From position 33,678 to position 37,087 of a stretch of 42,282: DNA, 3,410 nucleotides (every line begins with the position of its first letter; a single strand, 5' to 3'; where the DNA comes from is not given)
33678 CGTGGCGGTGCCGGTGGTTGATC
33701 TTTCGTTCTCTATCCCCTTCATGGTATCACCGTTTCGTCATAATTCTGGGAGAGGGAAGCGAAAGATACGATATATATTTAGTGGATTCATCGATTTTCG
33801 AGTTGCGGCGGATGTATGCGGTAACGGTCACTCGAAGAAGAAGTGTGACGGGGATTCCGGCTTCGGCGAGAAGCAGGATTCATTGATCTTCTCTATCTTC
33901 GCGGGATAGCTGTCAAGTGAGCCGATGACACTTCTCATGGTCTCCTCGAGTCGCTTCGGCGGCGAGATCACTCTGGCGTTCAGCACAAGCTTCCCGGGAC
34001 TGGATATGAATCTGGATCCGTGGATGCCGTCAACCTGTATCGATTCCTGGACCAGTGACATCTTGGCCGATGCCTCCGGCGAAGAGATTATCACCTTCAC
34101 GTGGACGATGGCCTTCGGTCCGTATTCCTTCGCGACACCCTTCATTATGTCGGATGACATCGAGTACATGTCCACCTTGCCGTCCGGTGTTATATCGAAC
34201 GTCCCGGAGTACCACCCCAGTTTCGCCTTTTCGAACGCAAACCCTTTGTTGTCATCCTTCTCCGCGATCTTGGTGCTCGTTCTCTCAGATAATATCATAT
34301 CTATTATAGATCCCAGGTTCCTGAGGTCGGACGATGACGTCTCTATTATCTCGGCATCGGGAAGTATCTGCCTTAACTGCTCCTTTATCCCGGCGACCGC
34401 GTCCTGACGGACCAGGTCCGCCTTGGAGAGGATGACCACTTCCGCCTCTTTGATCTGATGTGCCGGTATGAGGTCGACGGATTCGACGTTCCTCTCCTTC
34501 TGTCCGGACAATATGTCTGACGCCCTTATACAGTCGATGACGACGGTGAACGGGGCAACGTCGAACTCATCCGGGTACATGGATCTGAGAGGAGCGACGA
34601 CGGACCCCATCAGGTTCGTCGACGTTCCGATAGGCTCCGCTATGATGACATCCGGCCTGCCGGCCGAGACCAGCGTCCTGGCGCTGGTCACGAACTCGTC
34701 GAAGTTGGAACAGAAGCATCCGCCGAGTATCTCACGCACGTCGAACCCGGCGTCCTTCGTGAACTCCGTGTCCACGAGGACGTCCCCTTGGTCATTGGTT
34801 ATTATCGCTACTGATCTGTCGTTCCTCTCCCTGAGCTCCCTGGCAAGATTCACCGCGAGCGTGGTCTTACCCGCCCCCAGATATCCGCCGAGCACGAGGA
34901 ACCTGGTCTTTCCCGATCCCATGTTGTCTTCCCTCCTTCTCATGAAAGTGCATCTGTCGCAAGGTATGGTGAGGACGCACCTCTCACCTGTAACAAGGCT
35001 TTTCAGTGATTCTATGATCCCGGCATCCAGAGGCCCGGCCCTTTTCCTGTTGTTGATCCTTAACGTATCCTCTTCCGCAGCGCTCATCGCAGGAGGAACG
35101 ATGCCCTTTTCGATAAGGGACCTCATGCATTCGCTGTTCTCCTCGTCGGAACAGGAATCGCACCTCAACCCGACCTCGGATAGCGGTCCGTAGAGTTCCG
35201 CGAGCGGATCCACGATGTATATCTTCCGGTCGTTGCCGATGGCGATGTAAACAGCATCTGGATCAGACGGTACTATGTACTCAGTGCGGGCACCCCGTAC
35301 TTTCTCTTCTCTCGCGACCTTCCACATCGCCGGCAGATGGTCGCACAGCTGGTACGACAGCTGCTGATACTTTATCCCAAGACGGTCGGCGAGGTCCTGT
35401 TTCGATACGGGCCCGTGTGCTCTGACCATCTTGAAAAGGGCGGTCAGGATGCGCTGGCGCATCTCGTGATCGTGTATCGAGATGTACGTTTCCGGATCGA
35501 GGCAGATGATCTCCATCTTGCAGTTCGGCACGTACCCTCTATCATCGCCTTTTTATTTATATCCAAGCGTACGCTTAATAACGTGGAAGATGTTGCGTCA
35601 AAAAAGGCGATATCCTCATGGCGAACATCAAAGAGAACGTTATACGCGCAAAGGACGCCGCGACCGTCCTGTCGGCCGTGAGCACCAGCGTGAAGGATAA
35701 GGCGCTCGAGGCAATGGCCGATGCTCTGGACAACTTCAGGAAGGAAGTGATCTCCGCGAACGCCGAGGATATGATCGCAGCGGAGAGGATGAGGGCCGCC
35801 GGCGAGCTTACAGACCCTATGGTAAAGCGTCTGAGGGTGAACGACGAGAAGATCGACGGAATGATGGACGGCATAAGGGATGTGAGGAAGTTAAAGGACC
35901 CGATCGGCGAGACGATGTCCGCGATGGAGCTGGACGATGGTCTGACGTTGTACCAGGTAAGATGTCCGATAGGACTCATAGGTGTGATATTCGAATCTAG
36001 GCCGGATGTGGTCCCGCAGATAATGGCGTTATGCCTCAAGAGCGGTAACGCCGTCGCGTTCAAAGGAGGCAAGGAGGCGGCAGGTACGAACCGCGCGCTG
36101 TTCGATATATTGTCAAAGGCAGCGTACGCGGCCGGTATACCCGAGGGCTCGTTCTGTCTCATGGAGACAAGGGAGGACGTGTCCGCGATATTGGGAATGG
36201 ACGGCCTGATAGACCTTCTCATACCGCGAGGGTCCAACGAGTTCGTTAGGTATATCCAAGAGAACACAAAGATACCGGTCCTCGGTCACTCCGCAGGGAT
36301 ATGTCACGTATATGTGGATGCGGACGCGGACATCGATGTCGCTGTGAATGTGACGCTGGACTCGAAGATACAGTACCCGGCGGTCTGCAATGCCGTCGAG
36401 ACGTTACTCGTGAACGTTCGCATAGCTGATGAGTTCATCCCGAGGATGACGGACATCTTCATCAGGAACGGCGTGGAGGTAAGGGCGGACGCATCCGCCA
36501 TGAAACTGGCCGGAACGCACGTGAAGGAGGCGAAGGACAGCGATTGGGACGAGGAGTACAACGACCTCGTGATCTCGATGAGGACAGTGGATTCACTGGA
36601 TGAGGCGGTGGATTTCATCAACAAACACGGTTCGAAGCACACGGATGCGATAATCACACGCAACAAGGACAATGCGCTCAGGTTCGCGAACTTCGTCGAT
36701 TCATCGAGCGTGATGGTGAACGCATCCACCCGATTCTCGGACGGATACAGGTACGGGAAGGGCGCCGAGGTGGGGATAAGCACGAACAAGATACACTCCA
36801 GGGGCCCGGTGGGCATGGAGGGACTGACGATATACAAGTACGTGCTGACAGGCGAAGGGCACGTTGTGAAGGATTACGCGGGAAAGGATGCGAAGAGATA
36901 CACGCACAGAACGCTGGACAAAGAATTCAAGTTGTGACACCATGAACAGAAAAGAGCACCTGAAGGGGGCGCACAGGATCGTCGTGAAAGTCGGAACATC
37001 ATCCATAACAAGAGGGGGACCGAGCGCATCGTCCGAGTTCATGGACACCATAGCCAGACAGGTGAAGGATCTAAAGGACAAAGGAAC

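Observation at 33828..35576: Winged-helix DNA-binding domain fused to a G3E metallochaperone-type GTPase, divergent from proAB across a palindromic operator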

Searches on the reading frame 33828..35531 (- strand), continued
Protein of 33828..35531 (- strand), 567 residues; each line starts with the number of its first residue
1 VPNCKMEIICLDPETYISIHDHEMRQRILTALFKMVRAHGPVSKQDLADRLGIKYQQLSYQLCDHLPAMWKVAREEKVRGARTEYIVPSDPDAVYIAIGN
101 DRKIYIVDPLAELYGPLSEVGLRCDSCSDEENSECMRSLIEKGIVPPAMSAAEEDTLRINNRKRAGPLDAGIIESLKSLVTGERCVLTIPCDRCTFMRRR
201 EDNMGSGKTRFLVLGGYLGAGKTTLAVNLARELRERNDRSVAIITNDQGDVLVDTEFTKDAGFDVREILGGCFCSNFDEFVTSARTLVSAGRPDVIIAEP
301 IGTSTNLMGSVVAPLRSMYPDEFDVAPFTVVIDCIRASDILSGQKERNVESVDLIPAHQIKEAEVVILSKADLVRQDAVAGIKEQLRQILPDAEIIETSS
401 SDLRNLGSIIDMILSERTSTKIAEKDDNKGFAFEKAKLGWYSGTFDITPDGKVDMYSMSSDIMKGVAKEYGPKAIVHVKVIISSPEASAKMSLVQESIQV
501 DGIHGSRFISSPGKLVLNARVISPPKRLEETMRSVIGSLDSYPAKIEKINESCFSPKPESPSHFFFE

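Call 76: search_protein_families(library=ncbifam, proteins=[L004:4458-5459:+, L004:5500-5970:+, L001:1156-2565:-], max_evalue=0.00001)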
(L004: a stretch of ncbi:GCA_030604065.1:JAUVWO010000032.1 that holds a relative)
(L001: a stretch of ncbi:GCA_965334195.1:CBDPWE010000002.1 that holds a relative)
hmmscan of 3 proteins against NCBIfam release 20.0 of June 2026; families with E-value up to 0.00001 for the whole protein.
L004:4458-5459:+ (333 aa): 13 families
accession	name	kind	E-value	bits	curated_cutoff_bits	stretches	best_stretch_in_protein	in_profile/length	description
TIGR02371.1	ala_DH_arch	equivalog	1.2e-125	419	409.15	1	9-331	2-322/325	alanine dehydrogenase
NF006379.0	PRK08618.1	equivalog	2.4e-81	273.6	417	1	10-330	2-323/326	ornithine cyclodeaminase family protein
NF006141.0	PRK08291.1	equivalog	1.2e-73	247.9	408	1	15-330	10-327/330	cyclodeaminase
TIGR02992.1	ectoine_eutC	equivalog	1.6e-66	224.6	471.65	1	24-329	17-323/326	ectoine utilization protein EutC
NF004793.0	PRK06141.1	equivalog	6.4e-66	222.5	322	1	10-323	2-312/314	bifunctional Delta(1)-pyrroline-2-carboxylate/Delta(1)-piperideine-2-carboxylate reductase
NF005296.0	PRK06823.1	equivalog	5e-58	196.5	438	1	11-321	3-312/315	ornithine cyclodeaminase family protein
NF045643.1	ImmsucRedBhcD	equivalog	9.6e-58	196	500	1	62-331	53-319/321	iminosuccinate reductase BhcD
NF005762.1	PRK07589.1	equivalog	3.8e-52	177.3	350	1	59-331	54-318/334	ornithine cyclodeaminase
TIGR03944.1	dehyd_SbnB_fam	equivalog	7.4e-49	166.5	326.9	1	10-331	2-324/327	2,3-diaminopropionate biosynthesis protein SbnB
NF005603.0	PRK07340.1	equivalog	2.7e-47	161.5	266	1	11-322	6-303/307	delta(1)-pyrroline-2-carboxylate reductase family protein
NF005011.0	PRK06407.1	subfamily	2.2e-38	132.2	337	1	10-320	3-297/302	ornithine cyclodeaminase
NF045512.1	PyrPipCarbRedLhpI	equivalog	2.3e-36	125.5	400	1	14-260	5-243/298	bifunctional Delta(1)-pyrroline-2-carboxylate/Delta(1)-piperideine-2-carboxylate reductase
NF004848.0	PRK06199.1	subfamily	2e-35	122.6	362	1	59-331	78-370/379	tyramine oxidase subunit B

L004:5500-5970:+ (156 aa): 2 families
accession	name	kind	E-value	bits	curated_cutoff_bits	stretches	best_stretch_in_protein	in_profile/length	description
NF002959.0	PRK03624.1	equivalog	2.3e-09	37.1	124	1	83-147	72-136/147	GNAT family acetyltransferase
TIGR01575.1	rimI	equivalog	7.2e-09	35.9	86.4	1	61-145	33-117/132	ribosomal protein S18-alanine N-acetyltransferase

L001:1156-2565:- (469 aa): 41 families (the best 25 are shown)
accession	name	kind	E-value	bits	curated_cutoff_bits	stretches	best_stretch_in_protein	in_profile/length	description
NF042993.1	AlphKGSA_gudD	equivalog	7.3e-59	199.8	770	1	38-452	7-441/481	alpha-ketoglutaric semialdehyde dehydrogenase GucD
NF002852.0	PRK03137.1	subfamily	2.9e-58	197.9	648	1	15-450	17-470/514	L-glutamate gamma-semialdehyde dehydrogenase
NF052305.1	DioxValDhHalo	equivalog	3.3e-58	197.8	750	1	36-451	6-440/483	2,5-dioxovalerate dehydrogenase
TIGR01804.1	BADH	equivalog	1.1e-53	182.3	668.6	1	47-451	12-433/467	betaine-aldehyde dehydrogenase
TIGR01237.1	D1pyr5carbox2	equivalog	3.8e-53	181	659.65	1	17-451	15-468/511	L-glutamate gamma-semialdehyde dehydrogenase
NF006916.0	PRK09407.1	equivalog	4.8e-53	180.5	521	2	152-452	154-452/526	succinic semialdehyde dehydrogenase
NF008869.0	PRK11904.1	equivalog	8.4e-53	179.5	747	1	26-452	546-986/1042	bifunctional proline dehydrogenase/L-glutamate gamma-semialdehyde dehydrogenase PutA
NF006992.0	PRK09457.1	subfamily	1.3e-50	172.5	514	1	45-452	12-432/487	succinylglutamate-semialdehyde dehydrogenase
TIGR03240.1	arg_catab_astD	equivalog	1.3e-49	169.3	579.3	1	45-453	10-431/484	succinylglutamate-semialdehyde dehydrogenase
TIGR01238.1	D1pyr5carbox3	equivalog_domain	1.3e-49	169.1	485.2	1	23-451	27-462/500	L-glutamate gamma-semialdehyde dehydrogenase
NF009725.0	PRK13252.1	equivalog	1.3e-49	168.9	593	1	36-451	8-441/488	betaine-aldehyde dehydrogenase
TIGR02299.1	HpaE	equivalog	1.5e-48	165.6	638.35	1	46-451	14-438/488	5-carboxymethyl-2-hydroxymuconate semialdehyde dehydrogenase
NF040869.1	G3PDH_Arch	equivalog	6.5e-47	160.4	780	2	153-451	157-452/502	NADP-dependent glyceraldehyde-3-phosphate dehydrogenase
NF010000.0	PRK13473.1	subfamily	1.2e-46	159.4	615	1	40-456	8-439/475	aminobutyraldehyde dehydrogenase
NF050084.1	pip_6_carb_DH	equivalog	4.6e-46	157.7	730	1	53-445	2-413/475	L-piperidine-6-carboxylate dehydrogenase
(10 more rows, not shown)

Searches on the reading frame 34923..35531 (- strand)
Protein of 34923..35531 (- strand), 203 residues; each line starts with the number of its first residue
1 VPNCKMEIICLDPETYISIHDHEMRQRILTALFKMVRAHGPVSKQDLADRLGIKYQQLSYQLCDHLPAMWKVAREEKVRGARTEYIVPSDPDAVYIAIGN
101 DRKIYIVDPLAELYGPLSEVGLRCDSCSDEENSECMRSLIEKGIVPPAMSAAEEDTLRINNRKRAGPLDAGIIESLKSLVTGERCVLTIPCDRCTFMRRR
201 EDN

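Call 13: find_homologous_proteins(query=window:34923-35531:-, max_evalue=0.01)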
Query seq(203 aa) (203 aa): 59 proteins with E <= 0.01 among 143 candidates.
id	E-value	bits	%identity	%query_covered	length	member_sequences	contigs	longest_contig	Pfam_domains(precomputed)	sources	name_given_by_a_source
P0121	2.3e-78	280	62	99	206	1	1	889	-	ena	-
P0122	1.0e-76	275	71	83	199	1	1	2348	-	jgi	jgi:hypothetical protein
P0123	1.1e-76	275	61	99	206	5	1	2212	-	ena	-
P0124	3.4e-76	273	61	99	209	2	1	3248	-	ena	-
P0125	7.5e-76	272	60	99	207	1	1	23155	-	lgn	-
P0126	8.6e-76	272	61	99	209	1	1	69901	-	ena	-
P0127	8.6e-76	272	60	98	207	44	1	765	-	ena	-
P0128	9.6e-76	272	61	99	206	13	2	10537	-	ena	-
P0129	1.7e-75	271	61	98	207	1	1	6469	-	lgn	-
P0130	3.0e-75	270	60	98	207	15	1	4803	-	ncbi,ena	-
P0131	3.4e-75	270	59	98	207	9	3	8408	-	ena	-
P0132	4.1e-75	270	59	98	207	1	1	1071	-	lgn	-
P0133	7.6e-75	269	58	98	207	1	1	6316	-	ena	-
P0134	9.3e-75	269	59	98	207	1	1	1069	-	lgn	-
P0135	9.8e-75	269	59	98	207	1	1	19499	-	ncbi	-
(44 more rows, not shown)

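Call 29: search_solved_structures(query=A3, max_evalue=10, show_alignments=3)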
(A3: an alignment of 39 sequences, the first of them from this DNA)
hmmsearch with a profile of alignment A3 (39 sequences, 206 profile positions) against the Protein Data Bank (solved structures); distinct sequences matched with E-value up to 10: 5.
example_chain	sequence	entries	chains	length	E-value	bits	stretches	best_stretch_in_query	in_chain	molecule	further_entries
7uqb_w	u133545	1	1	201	0.26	14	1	63-91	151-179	Ribosome biogenesis regulatory protein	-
7uqz_w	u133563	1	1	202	0.26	14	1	63-91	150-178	Ribosome biogenesis regulatory protein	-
3jct_w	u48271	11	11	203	0.26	14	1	63-91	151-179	Regulator of ribosome biosynthesis | Ribosome biogenesis regulatory protein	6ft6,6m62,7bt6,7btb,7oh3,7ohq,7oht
8vxq_R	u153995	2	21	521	1.6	11.4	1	115-179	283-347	gp72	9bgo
8g3d_0D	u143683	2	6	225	2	11.1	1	31-75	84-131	CFAM166A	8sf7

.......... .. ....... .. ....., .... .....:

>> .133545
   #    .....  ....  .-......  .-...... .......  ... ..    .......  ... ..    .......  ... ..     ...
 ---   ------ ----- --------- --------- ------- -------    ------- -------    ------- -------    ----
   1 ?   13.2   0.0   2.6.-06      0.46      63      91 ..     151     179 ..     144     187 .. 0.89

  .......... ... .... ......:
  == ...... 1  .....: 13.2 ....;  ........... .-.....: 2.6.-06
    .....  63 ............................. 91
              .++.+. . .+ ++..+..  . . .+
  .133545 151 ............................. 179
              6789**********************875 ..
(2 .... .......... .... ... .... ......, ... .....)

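Call 38: predict_structure(alignment_id=A3)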
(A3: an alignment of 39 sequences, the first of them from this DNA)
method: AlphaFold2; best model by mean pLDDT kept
length: 203 residues; sequences in the alignment: 39
mean_pLDDT: 89.4   pTM: 0.86
mean pLDDT of the five models: 89.4, 89.0, 88.2, 88.1, 86.5
residues with pLDDT >= 90: 126; 70-90: 65; 50-70: 9; < 50: 3
segments of 3 or more residues with pLDDT < 50: none
pLDDT, mean of each block of 10 residues (from residue 1): 76 91 96 94 97 97 94 92 94 92 94 95 89 89 89 93 89 89 78 70 49
secondary structure, 60 per line:
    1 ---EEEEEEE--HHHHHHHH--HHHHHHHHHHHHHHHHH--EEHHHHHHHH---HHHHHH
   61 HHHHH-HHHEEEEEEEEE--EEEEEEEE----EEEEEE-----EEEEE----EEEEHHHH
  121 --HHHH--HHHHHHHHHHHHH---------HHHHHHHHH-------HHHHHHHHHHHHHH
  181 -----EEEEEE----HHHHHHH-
elements in order: E4-10 H13-20 H23-39 H44-51 H55-65 E70-78 E81-88 E93-98 E104-108 E113-116 H117-120 H123-126 H129-141 H151-159 H167-180 E186-191 H196-202

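Call 43: fold_search(model_id=the predicted structure, library=pdb)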
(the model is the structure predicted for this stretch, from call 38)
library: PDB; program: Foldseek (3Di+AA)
matches with E <= 10: 1030; with E <= 0.001: 2
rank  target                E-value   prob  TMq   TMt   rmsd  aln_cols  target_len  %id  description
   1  1uly                  1.4e-04  1.00  0.37  0.39  13.6       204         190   12  Crystal structure analysis of the ArsR homologue DNA-binding protein from P. horikoshii OT3 (released 2004-10-19)
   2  2cwe                  1.8e-04  1.00  0.35  0.37  13.8       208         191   12  Crystal structure of hypothetical transcriptional regulator protein, PH1932 from Pyrococcus horikoshii OT3 (released 2005-12-20)
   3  5f7q_C                8.8e-03  0.99  0.33  0.19  11.8       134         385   10  ROK repressor Lmo0178 from Listeria monocytogenes bound to operator (released 2016-09-07)
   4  5f7q_L                1.0e-02  0.99  0.33  0.19  11.8       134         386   10  ROK repressor Lmo0178 from Listeria monocytogenes bound to operator (released 2016-09-07)
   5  5f7q_E                1.2e-02  0.98  0.33  0.19  11.8       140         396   16  ROK repressor Lmo0178 from Listeria monocytogenes bound to operator (released 2016-09-07)
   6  4g6q_B                1.3e-02  0.99  0.37  0.43  12.0       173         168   18  The crystal structure of a functionally unknown protein Kfla_6221 from Kribbella flavida DSM 17836 (released 2012-09-19)
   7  2p4w_B                1.6e-02  0.92  0.32  0.33  13.1       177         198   16  Crystal structure of heat shock regulator from Pyrococcus furiosus (released 2007-03-27)
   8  6xjf_B                1.9e-02  1.00  0.27  0.48   4.2        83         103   14  X-ray crystal structure of Pyrococcus furiosus general transcription factor TFE-alpha (SeMet labeled protein) (released 2020-07-08)
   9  5jbr_B                2.1e-02  0.63  0.23  0.30  14.2       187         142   10  Crystal structure of uncharacterized protein Bcav_2135 from Beutenbergia cavernae (released 2016-04-20)
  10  6uvu_B                2.4e-02  1.00  0.26  0.43   3.5        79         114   23  Crystal structure of the AntR antimony-specific transcriptional repressor (released 2020-11-04)
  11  2p4w_A                2.5e-02  0.95  0.36  0.37  12.3       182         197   18  Crystal structure of heat shock regulator from Pyrococcus furiosus (released 2007-03-27)
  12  4g6q_A                2.5e-02  0.77  0.25  0.28  16.3       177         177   14  The crystal structure of a functionally unknown protein Kfla_6221 from Kribbella flavida DSM 17836 (released 2012-09-19)
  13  6pln_B                2.8e-02  1.00  0.28  0.49   4.4        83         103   14  X-ray crystal structure of Pyrococcus furiosus general transcription factor TFE-alpha (released 2020-07-08)
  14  6uvu_A                3.2e-02  1.00  0.27  0.45   3.3        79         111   25  Crystal structure of the AntR antimony-specific transcriptional repressor (released 2020-11-04)
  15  1r23_A                3.7e-02  1.00  0.27  0.50   4.5        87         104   20  Crystal structure of the cyanobacterial metallothionein repressor SmtB in the Zn1-form (one Zn(II) per dimer) (released 2004-05-18)
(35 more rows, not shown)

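Call 69: search_protein_families(library=pfam, alignment_id=A3, max_evalue=0.01)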
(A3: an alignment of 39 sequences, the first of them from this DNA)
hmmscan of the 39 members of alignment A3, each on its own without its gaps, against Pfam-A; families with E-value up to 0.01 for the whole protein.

A. member 1, seq(203 aa): 1 family
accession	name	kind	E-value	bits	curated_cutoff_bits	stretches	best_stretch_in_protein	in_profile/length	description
PF12840.13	HTH_20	-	3.7e-05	24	27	1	21-62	2-39/51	Helix-turn-helix domain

B. families by the number of members that match (of 39 scanned): 1 family
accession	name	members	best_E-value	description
PF12840.13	HTH_20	3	3.7e-05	Helix-turn-helix domain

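Call 73: find_homologous_proteins(query=A5, max_evalue=0.01)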
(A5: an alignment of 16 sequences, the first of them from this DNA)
Query A5 (16 sequences) (203 aa, profile of the alignment): 237 proteins with E <= 0.01 among 1548 candidates; the best 120 are listed.
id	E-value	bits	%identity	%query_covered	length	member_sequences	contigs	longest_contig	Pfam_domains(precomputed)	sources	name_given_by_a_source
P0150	1.4e-100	353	56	99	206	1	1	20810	-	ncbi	ncbi:MAG: hypothetical protein ACI4Q9_01405 [Candidatus Methanomethylophilaceae archaeon]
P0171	1.2e-98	347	52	99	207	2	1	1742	-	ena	-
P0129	3.3e-98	345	61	98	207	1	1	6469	-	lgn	-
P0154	3.6e-98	345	57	99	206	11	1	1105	-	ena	-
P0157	5.2e-98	345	56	98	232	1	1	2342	-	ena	-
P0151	5.7e-98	345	57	99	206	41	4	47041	-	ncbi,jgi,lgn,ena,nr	ncbi:MAG: hypothetical protein IKC93_06980 [Candidatus Methanomethylophilaceae archaeon]|nr:hypothet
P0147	1.0e-97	344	59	98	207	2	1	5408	-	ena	-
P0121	1.1e-97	344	62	99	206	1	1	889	-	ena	-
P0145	1.2e-97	344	59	98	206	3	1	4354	-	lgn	-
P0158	1.4e-97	343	55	99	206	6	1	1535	-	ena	-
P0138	1.8e-97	343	59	98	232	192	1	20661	-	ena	-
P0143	1.9e-97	343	59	99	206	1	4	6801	-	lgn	-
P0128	2.0e-97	343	61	99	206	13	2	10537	-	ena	-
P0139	4.7e-97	342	60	98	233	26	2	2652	-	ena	-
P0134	6.8e-97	341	59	98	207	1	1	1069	-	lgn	-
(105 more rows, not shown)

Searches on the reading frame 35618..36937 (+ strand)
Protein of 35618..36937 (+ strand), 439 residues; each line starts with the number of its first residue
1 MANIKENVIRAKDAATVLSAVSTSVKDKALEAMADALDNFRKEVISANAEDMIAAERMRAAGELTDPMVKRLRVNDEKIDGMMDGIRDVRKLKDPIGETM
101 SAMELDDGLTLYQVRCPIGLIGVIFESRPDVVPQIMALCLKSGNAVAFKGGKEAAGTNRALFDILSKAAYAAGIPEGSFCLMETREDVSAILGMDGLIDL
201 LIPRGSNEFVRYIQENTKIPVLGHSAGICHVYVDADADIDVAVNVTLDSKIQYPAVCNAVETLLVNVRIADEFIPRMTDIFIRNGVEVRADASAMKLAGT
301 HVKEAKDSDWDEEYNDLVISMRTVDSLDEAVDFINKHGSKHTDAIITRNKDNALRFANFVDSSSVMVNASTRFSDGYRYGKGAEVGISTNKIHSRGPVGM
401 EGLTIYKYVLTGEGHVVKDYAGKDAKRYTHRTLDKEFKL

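Call 7: search_protein_families(library=pfam, proteins=[window:35618-36937:+], max_evalue=0.001)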
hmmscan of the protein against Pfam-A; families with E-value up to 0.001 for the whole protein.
window:35618-36937:+ (439 aa): 1 family
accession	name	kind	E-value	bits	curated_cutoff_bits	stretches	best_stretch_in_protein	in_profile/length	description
PF00171.27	Aldedh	-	4.8e-22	78.6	23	2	11-279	25-291/461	Aldehyde dehydrogenase family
